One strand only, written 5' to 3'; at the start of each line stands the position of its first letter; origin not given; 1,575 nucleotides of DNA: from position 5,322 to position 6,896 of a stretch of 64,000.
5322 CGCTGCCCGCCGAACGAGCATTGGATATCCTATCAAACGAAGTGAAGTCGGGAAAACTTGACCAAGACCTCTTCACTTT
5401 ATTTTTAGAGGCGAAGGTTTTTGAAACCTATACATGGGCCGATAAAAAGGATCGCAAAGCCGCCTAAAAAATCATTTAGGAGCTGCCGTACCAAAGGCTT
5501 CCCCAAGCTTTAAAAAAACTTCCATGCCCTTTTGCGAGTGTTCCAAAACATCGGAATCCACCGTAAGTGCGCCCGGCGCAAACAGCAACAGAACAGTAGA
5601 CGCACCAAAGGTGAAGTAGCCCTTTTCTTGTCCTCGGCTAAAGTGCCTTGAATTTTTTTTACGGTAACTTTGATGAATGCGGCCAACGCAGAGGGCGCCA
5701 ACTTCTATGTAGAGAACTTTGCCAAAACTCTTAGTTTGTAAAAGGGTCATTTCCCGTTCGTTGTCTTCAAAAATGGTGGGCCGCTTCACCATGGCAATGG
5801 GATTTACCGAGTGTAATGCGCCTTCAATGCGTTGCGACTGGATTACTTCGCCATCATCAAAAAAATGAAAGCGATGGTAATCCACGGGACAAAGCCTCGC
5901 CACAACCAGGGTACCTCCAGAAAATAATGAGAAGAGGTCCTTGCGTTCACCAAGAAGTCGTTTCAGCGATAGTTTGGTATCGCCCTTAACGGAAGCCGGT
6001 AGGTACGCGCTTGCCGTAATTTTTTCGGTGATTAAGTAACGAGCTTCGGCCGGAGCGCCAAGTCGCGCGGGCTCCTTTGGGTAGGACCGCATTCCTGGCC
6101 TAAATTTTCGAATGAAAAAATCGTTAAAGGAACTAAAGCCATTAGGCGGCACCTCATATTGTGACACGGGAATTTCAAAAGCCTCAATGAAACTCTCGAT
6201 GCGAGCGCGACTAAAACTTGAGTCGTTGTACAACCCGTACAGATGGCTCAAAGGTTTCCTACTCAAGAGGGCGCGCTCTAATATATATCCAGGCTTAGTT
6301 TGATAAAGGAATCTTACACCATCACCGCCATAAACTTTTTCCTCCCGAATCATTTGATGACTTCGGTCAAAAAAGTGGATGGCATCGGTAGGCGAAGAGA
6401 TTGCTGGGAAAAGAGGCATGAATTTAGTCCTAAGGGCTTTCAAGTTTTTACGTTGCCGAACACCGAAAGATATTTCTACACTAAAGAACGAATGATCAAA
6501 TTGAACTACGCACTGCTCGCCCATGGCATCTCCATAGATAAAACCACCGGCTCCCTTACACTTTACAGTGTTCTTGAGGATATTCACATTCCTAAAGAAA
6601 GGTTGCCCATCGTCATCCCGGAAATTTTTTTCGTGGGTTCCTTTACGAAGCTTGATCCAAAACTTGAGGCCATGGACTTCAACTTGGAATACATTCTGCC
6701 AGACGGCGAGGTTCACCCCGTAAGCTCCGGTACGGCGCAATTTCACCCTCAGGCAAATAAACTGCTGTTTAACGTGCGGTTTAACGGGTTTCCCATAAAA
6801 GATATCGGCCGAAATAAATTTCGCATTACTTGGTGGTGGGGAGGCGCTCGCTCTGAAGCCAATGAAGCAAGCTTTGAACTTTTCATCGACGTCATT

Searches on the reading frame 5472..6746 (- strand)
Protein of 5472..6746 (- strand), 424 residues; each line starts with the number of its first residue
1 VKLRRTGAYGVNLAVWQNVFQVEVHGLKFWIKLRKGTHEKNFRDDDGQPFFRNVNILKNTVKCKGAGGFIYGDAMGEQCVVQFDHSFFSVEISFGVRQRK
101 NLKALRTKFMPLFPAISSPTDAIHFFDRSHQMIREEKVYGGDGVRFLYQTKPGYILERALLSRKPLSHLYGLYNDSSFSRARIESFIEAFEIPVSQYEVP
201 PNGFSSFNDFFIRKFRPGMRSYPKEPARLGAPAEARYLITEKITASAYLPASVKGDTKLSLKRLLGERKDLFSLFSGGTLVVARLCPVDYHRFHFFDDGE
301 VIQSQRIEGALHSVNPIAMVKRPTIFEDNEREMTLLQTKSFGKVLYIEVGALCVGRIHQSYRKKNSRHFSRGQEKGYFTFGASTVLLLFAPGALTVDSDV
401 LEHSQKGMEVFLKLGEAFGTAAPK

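Call 86: search_protein_families(library=ncbifam, proteins=[window:5472-6746:-], max_evalue=0.00001)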
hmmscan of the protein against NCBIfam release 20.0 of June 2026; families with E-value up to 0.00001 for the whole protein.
window:5472-6746:- (424 aa): 4 families
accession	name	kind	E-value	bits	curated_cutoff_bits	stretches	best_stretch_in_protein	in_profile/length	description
NF001941.0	PRK00723.1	equivalog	1.5e-86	290.4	371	1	123-421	2-294/297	phosphatidylserine decarboxylase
NF002853.0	PRK03140.1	equivalog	1.4e-30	106.5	307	1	164-421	16-258/262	phosphatidylserine decarboxylase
TIGR00163.1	PS_decarb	equivalog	8.8e-27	93.8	111.75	1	204-407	12-234/243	archaetidylserine decarboxylase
NF003038.0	PRK03934.1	equivalog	7.7e-22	77.4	285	1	184-396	29-249/267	phosphatidylserine decarboxylase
